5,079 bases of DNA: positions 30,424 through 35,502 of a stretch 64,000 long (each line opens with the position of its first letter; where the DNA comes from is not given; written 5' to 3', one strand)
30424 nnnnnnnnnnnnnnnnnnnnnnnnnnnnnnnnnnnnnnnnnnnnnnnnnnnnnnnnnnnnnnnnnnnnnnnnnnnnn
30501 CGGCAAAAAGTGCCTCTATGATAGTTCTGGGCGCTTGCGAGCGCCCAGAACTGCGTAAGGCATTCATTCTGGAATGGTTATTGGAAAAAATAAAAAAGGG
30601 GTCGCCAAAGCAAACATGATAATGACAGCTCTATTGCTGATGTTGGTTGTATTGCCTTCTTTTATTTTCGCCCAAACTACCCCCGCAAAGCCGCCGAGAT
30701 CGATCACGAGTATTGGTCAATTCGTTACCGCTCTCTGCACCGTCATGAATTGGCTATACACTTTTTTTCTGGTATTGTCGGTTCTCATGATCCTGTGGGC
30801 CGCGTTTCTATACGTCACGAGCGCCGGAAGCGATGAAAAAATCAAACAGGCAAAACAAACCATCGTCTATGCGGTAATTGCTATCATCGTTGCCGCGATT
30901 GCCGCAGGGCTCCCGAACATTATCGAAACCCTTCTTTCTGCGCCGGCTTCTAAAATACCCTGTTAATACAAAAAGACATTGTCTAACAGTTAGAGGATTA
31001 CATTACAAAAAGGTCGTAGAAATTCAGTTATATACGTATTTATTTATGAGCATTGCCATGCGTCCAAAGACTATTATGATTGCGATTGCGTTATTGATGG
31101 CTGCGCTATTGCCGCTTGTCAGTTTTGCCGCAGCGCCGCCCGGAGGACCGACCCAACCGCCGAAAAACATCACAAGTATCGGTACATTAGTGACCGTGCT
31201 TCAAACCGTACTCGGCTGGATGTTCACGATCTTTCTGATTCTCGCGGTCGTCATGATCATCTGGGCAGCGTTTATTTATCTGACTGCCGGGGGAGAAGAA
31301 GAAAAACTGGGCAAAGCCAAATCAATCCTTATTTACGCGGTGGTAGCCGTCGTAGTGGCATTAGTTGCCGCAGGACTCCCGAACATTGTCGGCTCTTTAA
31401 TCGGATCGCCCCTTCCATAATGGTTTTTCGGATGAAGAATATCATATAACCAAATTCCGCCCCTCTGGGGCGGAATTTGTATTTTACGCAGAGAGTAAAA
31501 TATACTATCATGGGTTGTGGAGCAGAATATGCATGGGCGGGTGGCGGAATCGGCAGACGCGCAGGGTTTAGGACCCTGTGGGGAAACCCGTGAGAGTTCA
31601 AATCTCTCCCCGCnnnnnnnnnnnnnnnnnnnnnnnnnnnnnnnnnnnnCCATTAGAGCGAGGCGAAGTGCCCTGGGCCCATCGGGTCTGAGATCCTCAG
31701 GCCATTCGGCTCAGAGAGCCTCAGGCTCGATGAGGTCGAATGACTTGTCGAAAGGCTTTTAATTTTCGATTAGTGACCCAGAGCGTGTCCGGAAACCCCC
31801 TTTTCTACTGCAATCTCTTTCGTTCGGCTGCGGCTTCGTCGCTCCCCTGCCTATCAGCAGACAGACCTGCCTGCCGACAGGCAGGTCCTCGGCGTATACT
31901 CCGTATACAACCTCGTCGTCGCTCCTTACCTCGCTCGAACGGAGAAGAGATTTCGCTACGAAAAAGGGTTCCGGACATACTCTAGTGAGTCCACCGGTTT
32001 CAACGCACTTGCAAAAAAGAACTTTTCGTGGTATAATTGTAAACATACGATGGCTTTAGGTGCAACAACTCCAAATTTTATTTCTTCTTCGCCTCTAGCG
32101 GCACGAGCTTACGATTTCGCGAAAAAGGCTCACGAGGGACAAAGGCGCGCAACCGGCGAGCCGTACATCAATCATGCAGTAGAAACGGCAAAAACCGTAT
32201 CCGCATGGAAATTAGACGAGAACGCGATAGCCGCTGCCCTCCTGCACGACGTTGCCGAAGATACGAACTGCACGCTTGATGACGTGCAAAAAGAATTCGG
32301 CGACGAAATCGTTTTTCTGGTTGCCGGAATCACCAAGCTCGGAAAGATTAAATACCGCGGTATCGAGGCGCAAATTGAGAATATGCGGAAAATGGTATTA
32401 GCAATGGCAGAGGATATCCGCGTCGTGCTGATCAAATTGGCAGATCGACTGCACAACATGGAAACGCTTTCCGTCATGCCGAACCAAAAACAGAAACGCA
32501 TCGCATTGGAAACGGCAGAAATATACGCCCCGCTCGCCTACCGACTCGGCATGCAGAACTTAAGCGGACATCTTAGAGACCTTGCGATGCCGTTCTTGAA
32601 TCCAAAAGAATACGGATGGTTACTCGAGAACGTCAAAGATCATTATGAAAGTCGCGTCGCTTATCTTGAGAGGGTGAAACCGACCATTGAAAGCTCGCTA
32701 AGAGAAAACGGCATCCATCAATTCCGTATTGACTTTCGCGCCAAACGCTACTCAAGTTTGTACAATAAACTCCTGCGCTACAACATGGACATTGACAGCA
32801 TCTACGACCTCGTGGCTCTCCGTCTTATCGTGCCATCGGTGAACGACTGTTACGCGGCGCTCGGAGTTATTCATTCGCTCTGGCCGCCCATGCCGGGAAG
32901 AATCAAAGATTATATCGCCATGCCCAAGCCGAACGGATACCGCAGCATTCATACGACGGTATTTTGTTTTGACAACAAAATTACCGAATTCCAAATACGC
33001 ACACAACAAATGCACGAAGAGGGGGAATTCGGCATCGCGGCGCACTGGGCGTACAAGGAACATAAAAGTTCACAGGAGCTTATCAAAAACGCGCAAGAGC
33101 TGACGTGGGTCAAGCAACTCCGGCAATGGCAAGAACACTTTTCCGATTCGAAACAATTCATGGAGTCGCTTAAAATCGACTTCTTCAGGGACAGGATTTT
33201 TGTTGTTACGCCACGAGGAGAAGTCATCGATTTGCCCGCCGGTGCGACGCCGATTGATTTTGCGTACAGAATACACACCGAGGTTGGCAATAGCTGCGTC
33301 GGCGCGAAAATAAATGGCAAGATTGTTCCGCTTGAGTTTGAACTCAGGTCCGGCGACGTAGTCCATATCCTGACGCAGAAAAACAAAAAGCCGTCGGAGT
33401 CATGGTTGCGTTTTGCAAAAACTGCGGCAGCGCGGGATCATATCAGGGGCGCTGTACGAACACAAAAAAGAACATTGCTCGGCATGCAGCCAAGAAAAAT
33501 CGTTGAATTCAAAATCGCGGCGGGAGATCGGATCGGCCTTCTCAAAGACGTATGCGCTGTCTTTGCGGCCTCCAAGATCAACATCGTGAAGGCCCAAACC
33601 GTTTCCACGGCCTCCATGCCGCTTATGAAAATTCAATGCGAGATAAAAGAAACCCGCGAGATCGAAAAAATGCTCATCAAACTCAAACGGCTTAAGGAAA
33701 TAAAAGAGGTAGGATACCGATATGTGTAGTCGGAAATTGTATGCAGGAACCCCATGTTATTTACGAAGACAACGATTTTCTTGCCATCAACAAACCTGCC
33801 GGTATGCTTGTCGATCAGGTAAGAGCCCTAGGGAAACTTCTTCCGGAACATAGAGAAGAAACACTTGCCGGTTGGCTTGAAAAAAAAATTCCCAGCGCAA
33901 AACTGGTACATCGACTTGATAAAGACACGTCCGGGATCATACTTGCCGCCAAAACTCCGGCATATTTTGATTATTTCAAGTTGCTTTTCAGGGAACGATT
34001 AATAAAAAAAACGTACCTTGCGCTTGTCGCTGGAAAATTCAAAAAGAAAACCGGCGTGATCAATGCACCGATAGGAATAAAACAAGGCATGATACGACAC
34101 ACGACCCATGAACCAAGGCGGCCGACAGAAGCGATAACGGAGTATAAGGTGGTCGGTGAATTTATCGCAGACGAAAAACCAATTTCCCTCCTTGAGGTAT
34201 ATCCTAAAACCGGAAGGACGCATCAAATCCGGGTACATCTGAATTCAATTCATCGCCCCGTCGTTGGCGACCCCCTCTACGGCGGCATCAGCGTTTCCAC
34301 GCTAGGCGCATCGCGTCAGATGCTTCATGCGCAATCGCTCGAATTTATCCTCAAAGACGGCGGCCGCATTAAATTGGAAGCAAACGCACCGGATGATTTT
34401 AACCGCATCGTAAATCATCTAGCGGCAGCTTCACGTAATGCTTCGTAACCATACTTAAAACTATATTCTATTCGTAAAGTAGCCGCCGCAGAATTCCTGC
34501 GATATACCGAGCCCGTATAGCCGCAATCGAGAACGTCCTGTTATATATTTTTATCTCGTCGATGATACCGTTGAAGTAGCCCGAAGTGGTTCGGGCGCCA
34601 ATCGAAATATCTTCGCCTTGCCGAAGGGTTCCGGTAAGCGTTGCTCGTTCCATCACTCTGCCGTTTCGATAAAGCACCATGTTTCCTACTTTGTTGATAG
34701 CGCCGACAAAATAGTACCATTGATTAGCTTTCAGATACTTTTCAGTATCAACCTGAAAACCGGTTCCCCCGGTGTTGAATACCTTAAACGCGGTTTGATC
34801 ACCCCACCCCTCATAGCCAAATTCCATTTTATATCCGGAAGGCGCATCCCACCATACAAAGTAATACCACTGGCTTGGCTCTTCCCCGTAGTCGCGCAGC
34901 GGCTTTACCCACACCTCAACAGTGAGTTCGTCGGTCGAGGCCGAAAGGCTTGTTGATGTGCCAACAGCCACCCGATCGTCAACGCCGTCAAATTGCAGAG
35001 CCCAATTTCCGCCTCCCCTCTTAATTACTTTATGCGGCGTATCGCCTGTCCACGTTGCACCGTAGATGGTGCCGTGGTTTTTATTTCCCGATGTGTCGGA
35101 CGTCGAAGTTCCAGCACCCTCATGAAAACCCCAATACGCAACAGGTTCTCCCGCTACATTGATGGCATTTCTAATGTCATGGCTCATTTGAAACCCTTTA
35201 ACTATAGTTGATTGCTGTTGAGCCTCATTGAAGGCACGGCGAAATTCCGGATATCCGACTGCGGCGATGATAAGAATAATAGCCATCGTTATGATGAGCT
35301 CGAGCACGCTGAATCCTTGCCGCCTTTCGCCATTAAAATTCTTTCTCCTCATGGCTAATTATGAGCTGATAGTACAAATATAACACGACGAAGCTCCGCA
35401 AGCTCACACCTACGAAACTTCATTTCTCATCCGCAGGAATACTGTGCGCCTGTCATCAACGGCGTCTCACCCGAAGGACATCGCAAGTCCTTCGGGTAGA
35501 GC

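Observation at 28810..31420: Tandem array of six TrbC/VirB2-like pilin paralogs with no T4SS machinery in view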

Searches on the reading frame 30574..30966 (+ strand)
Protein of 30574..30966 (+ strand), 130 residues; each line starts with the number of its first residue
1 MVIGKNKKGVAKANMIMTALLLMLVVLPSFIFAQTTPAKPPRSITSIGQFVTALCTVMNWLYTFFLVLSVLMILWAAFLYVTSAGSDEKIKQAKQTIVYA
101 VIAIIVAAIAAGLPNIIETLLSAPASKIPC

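Call 3: search_protein_families(library=pfam, max_evalue=1, proteins=[window:30574-30963:+])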
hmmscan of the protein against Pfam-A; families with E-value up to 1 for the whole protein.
seq(130 aa): 10 families
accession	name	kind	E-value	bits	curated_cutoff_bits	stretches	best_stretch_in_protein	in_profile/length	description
PF18895.5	T4SS_pilin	-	4.1e-07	30.4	26.6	1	50-115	5-69/71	Type IV secretion system pilin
PF04956.18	TrbC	-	1.9e-05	25.2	27.9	1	10-113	7-94/98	TrbC/VIRB2 pilin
PF04893.22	Yip1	-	0.00054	20.3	28.6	1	18-117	24-120/173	Yip1 domain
PF05571.17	JAMP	-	0.024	14.7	25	1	55-111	41-95/292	JNK1/MAPK8-associated membrane protein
PF19529.4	DUF6057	-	0.03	13.7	29.8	1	15-116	75-167/569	Family of unknown function (DUF6057)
PF19607.4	DUF6112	-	0.049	13.9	25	1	51-110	13-71/88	Family of unknown function (DUF6112)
PF11124.14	Pho86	-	0.065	13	29.3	1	5-98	41-134/291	Inorganic phosphate transporter chaperone Pho86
PF18303.6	Saf_2TM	-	0.084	13.2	29.5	1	59-98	65-104/152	SAVED-fused 2TM effector domain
PF19865.4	DUF6338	-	0.2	11.6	26.5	1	18-114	7-102/205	Family of unknown function (DUF6338)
PF13567.11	DUF4131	-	1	9.5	31.6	0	61-111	5-48/165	Domain of unknown function (DUF4131)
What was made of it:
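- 30574..30966 (+): g5, type C VirB2-like protein (130 aa). One Cys lies before helix 1 (C55) and one at the C-terminus (C130). PF18895 at 30.4 bits and TrbC at 25.2 bits (call 3).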

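Call 61: search_protein_families(library=phrogs, max_evalue=0.01, proteins=[window:30574-30966:+])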
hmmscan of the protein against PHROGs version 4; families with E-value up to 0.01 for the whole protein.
window:30574-30966:+ (130 aa): 0 families

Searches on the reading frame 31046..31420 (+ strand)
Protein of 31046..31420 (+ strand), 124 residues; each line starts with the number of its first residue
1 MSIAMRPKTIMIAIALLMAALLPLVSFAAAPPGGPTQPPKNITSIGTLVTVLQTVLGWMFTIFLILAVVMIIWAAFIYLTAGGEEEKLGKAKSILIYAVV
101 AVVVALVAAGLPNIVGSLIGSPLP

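Call 3: search_protein_families(library=pfam, max_evalue=1, proteins=[window:31046-31417:+])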
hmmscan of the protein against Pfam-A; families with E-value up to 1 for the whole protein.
seq(124 aa): 10 families
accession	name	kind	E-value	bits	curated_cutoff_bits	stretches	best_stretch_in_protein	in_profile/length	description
PF18895.5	T4SS_pilin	-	4.7e-11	43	26.6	1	47-112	4-68/71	Type IV secretion system pilin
PF13962.11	PGG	-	0.0048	17.1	24.1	1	13-111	9-107/116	Domain of unknown function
PF04893.22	Yip1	-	0.0071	16.7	28.6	1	11-114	23-119/173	Yip1 domain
PF01554.23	MatE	-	0.0083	16.3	24.9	1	48-108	68-128/161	MatE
PF24285.1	DUF7473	-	0.047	14.4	27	1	10-116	6-111/114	Family of unknown function (DUF7473)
PF07331.16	TctB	-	0.047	14.3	29.1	1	10-107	34-123/137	Tripartite tricarboxylate transporter TctB family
PF10643.14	Cytochrome-c551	-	0.096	12.7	27.1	1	11-71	13-66/216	Photosystem P840 reaction-centre cytochrome c-551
PF13567.11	DUF4131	-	0.17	12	31.6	0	61-111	6-52/165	Domain of unknown function (DUF4131)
PF19607.4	DUF6112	-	0.26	11.6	25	1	49-105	13-71/88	Family of unknown function (DUF6112)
PF13850.11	ERGIC_N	-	0.43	11.2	27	1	51-88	16-52/91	Endoplasmic Reticulum-Golgi Intermediate Compartment (ERGIC)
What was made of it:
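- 31046..31420 (+): g6, type C VirB2-like protein (124 aa), 77% identical to g4. PF18895 at 43.0 bits (call 3).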

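Call 61: search_protein_families(library=phrogs, max_evalue=0.01, proteins=[window:31046-31420:+])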
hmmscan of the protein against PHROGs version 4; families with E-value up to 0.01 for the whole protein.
window:31046-31420:+ (124 aa): 0 families

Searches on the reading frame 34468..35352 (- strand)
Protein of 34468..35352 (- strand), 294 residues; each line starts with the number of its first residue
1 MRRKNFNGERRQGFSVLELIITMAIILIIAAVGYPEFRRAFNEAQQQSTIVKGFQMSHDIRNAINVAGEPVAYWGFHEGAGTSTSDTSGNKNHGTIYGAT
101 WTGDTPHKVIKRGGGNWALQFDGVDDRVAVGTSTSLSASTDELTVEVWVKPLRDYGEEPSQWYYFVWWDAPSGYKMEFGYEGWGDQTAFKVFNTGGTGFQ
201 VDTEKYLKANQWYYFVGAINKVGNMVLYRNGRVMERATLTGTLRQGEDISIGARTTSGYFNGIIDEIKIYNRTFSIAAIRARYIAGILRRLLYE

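Call 9: search_protein_families(library=pfam, max_evalue=0.01, proteins=[window:34468-35352:-])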
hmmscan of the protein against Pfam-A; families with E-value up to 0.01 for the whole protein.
window:34468-35352:- (294 aa): 3 families
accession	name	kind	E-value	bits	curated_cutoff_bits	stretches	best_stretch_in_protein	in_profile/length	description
PF13385.13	Laminin_G_3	-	4.2e-21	76.1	27.6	1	122-279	1-150/151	Concanavalin A-like lectin/glucanases superfamily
PF07963.17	N_methyl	-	2e-05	24.4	21.2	1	10-33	3-26/27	Prokaryotic N-terminal methylation motif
PF07953.20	Toxin_R_bind_N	-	0.0001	22.5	23.8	1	200-273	109-190/191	Clostridium neurotoxin, N-terminal receptor binding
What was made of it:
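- On Type IV pilus (T4P/T2SS) pilins: The motif is present only in the separate LamG pseudopilin at 34468-35352 (call 9).
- Checked: An N_methyl + Laminin_G_3 pseudopilin lies at 34468-35352 on the - strand (call 9).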
